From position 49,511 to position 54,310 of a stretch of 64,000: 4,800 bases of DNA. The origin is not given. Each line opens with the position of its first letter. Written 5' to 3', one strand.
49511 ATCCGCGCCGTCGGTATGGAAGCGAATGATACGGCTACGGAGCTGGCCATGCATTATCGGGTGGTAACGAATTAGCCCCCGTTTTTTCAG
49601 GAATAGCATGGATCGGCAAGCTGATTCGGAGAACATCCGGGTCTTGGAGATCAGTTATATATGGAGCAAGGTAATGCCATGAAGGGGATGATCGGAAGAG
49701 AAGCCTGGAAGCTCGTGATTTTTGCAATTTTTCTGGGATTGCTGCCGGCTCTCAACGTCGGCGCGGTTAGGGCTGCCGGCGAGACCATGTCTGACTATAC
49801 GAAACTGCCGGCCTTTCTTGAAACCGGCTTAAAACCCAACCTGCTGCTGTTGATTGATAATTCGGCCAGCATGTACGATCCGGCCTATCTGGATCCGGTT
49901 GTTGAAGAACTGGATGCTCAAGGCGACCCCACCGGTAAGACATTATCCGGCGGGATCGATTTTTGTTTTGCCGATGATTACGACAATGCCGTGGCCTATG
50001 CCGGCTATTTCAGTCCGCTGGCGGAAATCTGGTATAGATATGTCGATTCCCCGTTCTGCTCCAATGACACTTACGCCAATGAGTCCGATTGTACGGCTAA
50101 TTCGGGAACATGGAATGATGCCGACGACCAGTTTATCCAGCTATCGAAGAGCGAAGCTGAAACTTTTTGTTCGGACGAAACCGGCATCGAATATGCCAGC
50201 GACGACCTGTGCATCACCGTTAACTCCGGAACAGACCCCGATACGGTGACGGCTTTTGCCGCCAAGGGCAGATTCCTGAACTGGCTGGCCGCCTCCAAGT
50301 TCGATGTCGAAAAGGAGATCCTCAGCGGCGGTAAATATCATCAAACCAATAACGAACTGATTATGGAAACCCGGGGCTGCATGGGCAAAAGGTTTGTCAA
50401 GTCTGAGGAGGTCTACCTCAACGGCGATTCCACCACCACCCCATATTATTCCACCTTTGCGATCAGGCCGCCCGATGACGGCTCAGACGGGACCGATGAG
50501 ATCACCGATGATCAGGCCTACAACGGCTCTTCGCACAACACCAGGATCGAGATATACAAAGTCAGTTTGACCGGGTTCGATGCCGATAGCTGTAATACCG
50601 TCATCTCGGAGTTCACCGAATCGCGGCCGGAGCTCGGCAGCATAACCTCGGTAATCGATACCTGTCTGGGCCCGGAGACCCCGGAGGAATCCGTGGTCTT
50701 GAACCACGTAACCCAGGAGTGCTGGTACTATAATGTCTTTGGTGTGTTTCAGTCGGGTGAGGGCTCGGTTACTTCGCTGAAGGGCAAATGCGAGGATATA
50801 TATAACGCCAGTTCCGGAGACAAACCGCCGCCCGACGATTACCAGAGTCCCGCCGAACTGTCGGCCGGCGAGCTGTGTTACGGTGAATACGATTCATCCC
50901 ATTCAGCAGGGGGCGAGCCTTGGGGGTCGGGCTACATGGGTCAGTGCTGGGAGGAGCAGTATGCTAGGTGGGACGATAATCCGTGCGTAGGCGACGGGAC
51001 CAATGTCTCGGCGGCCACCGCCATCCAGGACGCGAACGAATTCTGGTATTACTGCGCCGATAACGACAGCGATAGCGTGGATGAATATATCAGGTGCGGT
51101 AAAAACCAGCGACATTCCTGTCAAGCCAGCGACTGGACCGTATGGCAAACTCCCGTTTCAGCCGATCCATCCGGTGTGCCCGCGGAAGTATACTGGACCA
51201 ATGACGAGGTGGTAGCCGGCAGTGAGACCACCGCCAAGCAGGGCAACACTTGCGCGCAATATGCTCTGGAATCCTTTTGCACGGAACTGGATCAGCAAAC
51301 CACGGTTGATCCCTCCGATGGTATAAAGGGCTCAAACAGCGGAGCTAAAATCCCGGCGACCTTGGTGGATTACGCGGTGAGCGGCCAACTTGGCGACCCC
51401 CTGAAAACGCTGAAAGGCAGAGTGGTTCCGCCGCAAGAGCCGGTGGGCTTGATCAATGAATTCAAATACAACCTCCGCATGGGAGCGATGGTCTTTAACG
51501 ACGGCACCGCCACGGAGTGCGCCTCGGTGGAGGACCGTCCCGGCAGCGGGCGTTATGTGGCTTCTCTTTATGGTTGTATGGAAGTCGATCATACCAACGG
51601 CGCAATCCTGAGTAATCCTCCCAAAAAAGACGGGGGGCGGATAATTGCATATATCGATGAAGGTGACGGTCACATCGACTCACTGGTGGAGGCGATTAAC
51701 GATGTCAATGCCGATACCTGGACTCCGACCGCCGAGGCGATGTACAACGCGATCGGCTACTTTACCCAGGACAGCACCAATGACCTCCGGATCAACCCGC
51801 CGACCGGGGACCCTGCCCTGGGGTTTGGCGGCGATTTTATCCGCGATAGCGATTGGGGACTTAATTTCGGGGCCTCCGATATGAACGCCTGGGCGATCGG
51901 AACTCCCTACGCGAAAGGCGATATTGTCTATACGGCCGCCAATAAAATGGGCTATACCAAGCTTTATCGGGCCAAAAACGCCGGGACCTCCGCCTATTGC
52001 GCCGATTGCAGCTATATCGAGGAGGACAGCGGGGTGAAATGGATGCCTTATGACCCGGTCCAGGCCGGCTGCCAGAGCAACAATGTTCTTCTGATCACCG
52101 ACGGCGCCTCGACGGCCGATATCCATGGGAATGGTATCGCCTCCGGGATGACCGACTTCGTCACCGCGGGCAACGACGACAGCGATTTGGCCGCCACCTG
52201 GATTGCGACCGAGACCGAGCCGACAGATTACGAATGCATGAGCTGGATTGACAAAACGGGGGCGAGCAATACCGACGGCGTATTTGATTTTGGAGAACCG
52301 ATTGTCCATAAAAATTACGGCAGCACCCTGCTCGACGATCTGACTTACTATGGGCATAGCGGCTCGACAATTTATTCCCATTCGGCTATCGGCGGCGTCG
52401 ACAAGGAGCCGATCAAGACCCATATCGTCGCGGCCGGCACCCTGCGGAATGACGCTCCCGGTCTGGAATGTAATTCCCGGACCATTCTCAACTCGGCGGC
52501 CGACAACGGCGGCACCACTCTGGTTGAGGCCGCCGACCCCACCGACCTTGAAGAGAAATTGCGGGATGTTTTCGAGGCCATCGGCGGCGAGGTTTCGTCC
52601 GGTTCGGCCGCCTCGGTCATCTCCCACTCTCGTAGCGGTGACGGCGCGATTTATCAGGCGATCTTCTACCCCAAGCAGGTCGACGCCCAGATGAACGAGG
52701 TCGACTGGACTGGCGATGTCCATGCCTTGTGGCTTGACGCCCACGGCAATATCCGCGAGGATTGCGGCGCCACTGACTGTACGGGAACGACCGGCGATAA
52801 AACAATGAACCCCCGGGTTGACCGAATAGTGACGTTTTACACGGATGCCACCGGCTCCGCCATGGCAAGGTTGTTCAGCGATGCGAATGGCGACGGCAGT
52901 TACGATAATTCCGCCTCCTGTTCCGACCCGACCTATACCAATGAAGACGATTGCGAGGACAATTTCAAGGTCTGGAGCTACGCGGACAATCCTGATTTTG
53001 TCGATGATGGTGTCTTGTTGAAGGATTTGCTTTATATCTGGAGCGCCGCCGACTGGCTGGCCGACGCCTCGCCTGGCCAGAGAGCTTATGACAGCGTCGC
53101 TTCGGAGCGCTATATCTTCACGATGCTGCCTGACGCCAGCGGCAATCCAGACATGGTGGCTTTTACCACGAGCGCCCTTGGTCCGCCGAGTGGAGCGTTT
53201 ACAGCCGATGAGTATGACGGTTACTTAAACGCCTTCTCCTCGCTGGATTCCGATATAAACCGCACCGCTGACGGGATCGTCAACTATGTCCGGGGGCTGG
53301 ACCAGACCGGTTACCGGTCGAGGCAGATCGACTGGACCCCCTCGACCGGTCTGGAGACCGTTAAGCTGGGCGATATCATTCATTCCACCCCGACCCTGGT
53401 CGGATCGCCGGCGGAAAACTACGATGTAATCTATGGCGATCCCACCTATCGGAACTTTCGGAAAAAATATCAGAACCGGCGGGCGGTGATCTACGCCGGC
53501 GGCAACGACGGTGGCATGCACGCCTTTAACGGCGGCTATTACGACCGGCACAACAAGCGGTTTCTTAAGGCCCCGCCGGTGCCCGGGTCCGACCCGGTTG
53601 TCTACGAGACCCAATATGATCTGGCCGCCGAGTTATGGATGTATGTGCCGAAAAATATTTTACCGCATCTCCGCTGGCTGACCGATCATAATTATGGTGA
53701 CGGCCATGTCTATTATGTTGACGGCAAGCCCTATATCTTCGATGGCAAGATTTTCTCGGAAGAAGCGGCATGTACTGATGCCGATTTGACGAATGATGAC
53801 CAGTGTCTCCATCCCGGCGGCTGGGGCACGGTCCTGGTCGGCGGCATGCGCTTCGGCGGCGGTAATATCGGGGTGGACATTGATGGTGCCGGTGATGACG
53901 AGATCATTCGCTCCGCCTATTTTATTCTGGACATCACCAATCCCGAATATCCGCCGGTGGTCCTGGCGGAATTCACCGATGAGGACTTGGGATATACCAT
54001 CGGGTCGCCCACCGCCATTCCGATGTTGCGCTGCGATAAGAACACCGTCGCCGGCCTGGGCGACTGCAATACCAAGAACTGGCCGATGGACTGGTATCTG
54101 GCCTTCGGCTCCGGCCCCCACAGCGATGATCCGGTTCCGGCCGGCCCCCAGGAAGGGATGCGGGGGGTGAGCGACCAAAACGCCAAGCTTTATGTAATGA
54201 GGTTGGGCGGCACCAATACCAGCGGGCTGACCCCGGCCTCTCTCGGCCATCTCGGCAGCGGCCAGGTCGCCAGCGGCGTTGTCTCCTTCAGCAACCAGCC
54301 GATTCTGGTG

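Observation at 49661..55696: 2011-aa PilY1 homologue whose vWA motifs are split by a roughly 520-aa Cys-rich insertion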

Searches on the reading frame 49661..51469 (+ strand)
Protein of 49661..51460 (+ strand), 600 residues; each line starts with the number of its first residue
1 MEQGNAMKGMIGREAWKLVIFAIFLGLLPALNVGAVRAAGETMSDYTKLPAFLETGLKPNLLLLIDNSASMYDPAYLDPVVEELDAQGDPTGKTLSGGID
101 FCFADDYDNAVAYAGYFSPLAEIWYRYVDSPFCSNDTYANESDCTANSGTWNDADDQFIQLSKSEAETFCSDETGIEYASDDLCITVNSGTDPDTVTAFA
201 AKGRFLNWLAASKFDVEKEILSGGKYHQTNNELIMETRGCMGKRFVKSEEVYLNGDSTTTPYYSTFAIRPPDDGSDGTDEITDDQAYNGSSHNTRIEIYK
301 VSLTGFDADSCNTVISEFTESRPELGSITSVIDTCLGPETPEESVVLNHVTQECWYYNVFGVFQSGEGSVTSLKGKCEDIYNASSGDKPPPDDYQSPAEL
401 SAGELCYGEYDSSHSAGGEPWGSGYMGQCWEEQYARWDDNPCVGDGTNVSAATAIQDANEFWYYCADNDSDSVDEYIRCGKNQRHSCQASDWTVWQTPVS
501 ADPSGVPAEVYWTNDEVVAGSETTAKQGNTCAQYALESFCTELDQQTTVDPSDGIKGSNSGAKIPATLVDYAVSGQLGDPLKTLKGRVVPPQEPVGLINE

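Call 7: search_protein_families(library=pfam, proteins=[window:49661-51460:+], max_evalue=1)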
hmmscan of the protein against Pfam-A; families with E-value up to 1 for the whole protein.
window:49661-51460:+ (600 aa): 1 family
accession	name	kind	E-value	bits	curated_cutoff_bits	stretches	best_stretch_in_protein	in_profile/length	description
PF23003.2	Fn1_2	-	0.14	12.8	27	1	442-479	3-39/70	Fibronectin type I domain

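Call 74: search_solved_structures(query=A4, max_evalue=1, show_alignments=1)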
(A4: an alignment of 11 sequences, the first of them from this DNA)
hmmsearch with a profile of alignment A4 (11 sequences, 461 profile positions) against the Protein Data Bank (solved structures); distinct sequences matched with E-value up to 1: 2.
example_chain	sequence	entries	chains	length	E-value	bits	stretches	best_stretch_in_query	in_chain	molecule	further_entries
3d2w_A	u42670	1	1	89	0.07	15.2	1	296-364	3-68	TAR DNA-binding protein 43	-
2kac_A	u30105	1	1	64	0.67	12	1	11-47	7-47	Protein L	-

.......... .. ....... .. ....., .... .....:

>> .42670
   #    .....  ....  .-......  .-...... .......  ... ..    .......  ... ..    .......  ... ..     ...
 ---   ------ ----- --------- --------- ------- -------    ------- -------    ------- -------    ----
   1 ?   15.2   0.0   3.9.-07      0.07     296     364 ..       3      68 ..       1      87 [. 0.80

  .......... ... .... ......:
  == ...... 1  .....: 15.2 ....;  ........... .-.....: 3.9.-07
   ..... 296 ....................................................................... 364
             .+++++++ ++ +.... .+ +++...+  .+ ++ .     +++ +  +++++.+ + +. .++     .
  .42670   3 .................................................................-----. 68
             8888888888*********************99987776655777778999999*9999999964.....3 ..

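Call 75: search_protein_families(library=pfam, alignment_id=A4, max_evalue=0.1)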
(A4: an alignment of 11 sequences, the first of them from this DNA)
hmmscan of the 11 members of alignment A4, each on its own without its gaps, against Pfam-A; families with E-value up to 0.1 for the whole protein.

A. member 1, seq(533 aa): 0 families

B. families by the number of members that match (of 11 scanned): 2 families
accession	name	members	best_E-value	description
PF02839.19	CBM_5_12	1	8.8e-06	Carbohydrate-binding module family 5/12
PF13202.12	EF-hand_5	1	0.035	EF hand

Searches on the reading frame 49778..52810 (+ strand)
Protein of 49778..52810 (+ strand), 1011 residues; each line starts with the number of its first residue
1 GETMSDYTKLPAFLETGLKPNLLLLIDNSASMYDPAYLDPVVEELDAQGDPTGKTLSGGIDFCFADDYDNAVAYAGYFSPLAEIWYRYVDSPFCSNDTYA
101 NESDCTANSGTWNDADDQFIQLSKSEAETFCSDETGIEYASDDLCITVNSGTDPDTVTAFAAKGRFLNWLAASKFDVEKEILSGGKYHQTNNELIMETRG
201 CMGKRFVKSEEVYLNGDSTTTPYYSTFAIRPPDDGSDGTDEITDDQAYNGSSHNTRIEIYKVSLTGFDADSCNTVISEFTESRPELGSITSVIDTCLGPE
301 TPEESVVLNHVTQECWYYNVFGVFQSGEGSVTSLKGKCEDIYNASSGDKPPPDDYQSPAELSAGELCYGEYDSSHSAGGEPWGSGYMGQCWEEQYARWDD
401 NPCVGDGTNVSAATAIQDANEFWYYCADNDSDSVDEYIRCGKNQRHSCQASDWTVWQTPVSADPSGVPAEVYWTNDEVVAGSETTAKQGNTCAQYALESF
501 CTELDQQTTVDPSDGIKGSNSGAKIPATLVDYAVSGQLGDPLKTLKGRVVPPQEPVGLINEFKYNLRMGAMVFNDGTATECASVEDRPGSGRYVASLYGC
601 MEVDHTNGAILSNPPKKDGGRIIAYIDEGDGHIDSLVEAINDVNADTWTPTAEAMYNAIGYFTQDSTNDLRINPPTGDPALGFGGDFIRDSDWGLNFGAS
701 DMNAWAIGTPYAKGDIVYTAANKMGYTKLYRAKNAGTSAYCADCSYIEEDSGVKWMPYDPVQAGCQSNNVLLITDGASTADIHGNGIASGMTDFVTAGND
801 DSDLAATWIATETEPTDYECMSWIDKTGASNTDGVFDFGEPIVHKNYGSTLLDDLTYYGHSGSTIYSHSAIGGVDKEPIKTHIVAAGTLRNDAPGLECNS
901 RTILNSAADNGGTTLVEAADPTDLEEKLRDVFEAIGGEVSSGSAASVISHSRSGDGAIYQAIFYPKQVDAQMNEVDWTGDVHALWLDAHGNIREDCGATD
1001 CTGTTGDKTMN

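Call 20: predict_structure(alignment_id=A1)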
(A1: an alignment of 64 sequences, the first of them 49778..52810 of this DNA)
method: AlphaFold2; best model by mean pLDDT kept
length: 1011 residues; sequences in the alignment: 64
mean_pLDDT: 80.4   pTM: 0.82
mean pLDDT of the five models: 80.4, 78.4, 77.5, 76.6, 74.9
residues with pLDDT >= 90: 423; 70-90: 303; 50-70: 230; < 50: 55
segments of 3 or more residues with pLDDT < 50: 1-15, 56-60, 110-114, 517-519, 832-836, 841-845, 940-946, 949-952
pLDDT, mean of each block of 10 residues (from residue 1): 33 58 94 80 67 54 89 94 95 53 52 68 97 98 97 95 97 95 95 92 91 97 97 75 88 94 95 85 75 87 82 86 80 93 94 91 86 69 86 90 69 76 76 73 61 84 86 78 66 88 71 53 79 92 96 94 91 84 73 68 66 78 86 91 85 95 93 79 79 77 84 91 89 89 79 92 93 79 69 90 84 80 59 49 57 96 93 94 89 78 93 92 91 77 48 58 60 60 63 58 54 52
secondary structure, 60 per line:
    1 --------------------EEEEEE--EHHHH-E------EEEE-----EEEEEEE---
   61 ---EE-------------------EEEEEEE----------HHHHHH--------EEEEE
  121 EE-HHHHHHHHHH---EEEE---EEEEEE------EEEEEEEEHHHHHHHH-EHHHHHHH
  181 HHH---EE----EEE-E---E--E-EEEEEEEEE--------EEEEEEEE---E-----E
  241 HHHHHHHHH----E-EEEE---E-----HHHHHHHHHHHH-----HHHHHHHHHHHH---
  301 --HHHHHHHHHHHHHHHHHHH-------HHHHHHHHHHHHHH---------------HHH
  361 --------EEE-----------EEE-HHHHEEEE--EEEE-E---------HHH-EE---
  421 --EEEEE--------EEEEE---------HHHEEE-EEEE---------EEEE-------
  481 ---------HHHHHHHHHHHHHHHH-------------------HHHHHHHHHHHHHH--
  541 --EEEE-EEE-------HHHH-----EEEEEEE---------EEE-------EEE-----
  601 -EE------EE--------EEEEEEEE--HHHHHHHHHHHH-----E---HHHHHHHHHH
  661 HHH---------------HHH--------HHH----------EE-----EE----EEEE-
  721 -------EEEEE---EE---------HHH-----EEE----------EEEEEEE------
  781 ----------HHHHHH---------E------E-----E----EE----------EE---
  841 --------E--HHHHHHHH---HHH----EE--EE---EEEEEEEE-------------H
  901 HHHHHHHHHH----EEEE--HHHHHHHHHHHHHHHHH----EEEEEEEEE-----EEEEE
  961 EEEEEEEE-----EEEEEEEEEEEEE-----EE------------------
elements in order (helices of 4 or more, strands of 3 or more residues): E21-26 H30-33 E42-45 E51-57 E85-91 H102-107 E116-122 H124-133 E137-140 E144-149 E156-163 H164-171 H174-183 E193-195 E206-214 E223-230 H241-249 E256-259 H269-280 H286-297 H303-321 H329-342 E369-371 E383-385 H387-390 E391-394 E397-400 E423-427 E436-440 E453-455 E457-460 E470-473 H490-505 H525-538 E543-546 E548-550 H558-561 E567-573 E583-585 E593-595 E620-627 H630-641 H651-663 E716-719 E728-732 E755-757 E768-774 H791-796 H852-859 E879-886 H900-910 E915-918 H921-937 E942-950 E956-968 E974-986

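Call 44: fold_search(model_id=the predicted structure, library=pdb)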
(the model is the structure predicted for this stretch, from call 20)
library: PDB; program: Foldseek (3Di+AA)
matches with E <= 10: 126; with E <= 0.001: 0
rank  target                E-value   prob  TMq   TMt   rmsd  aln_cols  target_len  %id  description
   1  6m3y                  1.0e-02  0.92  0.15  0.19  14.9       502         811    7  Crystal structure of pilus adhesin, SpaC from Lactobacillus rhamnosus GG - open conformation (released 2020-07-29)
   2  6m48_A                1.7e-01  0.28  0.10  0.12  15.4       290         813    9  Crystal structure of pilus adhesin, SpaC from Lactobacillus rhamnosus GG - P21212 form (released 2020-07-29)
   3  8f9p_A                4.4e-01  0.09  0.06  0.11  16.9       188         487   11  Dog sialic acid esterase (SIAE) inactive mutant S128A (released 2024-05-29)
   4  8f9o_A                9.8e-01  0.12  0.07  0.14  16.6       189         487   10  Dog sialic acid esterase (SIAE) (released 2024-05-29)
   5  6sn1_B                1.1e+00  0.08  0.09  0.15  11.5       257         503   10  Crystal structure of the human INTS13-INTS14 complex (released 2020-07-22)
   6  7yd2_A                1.1e+00  0.04  0.07  0.15  10.6       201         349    8  SulE_P44R_S209A (released 2023-07-19)
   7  3ibs_A                1.5e+00  0.25  0.11  0.49  10.1       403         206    8  Crystal structure of conserved hypothetical protein BatB from Bacteroides thetaiotaomicron (released 2009-08-25)
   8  8cln_C                1.5e+00  0.03  0.06  0.14  13.7       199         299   14  Zearalenone lactonase from Streptomyces coelicoflavus, SeMet derivative for SAD phasing (released 2024-02-21)
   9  7egb_2                1.6e+00  0.05  0.07  0.18  16.8       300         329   10  TFIID-based holo PIC on SCP promoter (released 2021-05-05)
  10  7nvr_6                1.6e+00  0.05  0.07  0.17  16.8       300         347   10  Human Mediator with RNA Polymerase II Pre-initiation complex (released 2021-05-05)
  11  8if3_A                1.7e+00  0.16  0.07  0.07  11.3       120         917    8  Structure of human alpha-2/delta-1 with mirogabalin (released 2023-04-05)
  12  8ive_A                1.7e+00  0.04  0.07  0.16  10.5       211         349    8  crystal structure of SulE mutant (released 2023-08-02)
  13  8cln_D                1.8e+00  0.03  0.06  0.15  14.1       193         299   14  Zearalenone lactonase from Streptomyces coelicoflavus, SeMet derivative for SAD phasing (released 2024-02-21)
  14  9hqv_Bm               1.8e+00  0.41  0.04  0.29   4.5        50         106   12  Cryo-EM structure of the small subunit of the mitochondrial ribosome from Toxoplasma gondii (released 2025-06-11)
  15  4jdu                  1.8e+00  0.16  0.07  0.28   7.5       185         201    8  The crystal structure of an aerotolerance-related membrane protein from Bacteroides fragilis NCTC 9343 with multiple mut (released 2013-03-27)
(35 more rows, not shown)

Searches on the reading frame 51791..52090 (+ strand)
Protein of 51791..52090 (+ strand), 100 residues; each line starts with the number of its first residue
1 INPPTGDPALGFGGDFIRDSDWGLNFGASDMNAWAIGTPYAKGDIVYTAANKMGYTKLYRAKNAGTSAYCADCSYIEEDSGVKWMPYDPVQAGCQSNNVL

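Call 17: search_protein_families(library=pfam, proteins=[window:51791-52090:+], max_evalue=10)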
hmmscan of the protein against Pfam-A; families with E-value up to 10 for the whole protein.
window:51791-52090:+ (100 aa): 0 families

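Call 46: search_protein_families(library=pfam, proteins=[window:51806-52069:+], max_evalue=10)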
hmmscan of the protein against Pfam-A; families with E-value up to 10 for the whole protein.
seq(88 aa): 1 family
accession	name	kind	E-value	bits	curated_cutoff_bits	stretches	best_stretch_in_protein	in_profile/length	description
PF12758.12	DUF3813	-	0.28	12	25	1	51-72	28-48/62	Protein of unknown function (DUF3813)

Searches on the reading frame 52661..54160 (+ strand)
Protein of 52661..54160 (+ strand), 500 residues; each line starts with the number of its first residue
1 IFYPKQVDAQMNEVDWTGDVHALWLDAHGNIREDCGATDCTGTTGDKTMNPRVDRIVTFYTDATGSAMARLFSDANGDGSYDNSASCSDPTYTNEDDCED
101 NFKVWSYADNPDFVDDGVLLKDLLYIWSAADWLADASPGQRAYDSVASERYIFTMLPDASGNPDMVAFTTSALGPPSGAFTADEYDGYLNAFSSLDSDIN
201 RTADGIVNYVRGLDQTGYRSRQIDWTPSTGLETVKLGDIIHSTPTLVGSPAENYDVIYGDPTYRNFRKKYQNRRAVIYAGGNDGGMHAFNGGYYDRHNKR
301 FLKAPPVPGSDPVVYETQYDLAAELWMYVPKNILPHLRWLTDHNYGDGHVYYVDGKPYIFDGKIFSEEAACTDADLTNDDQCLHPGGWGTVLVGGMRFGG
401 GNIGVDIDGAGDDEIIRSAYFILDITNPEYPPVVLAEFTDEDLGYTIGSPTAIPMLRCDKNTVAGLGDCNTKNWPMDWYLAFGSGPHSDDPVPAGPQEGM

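Call 7: search_protein_families(library=pfam, proteins=[window:52661-54160:+], max_evalue=1)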
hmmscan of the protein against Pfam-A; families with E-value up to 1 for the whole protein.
window:52661-54160:+ (500 aa): 1 family
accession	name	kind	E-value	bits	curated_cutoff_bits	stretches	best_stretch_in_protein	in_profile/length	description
PF05567.17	T4P_PilY1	-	9.9e-06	25.1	28.1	1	236-451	1-192/411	PilY1 beta-propeller domain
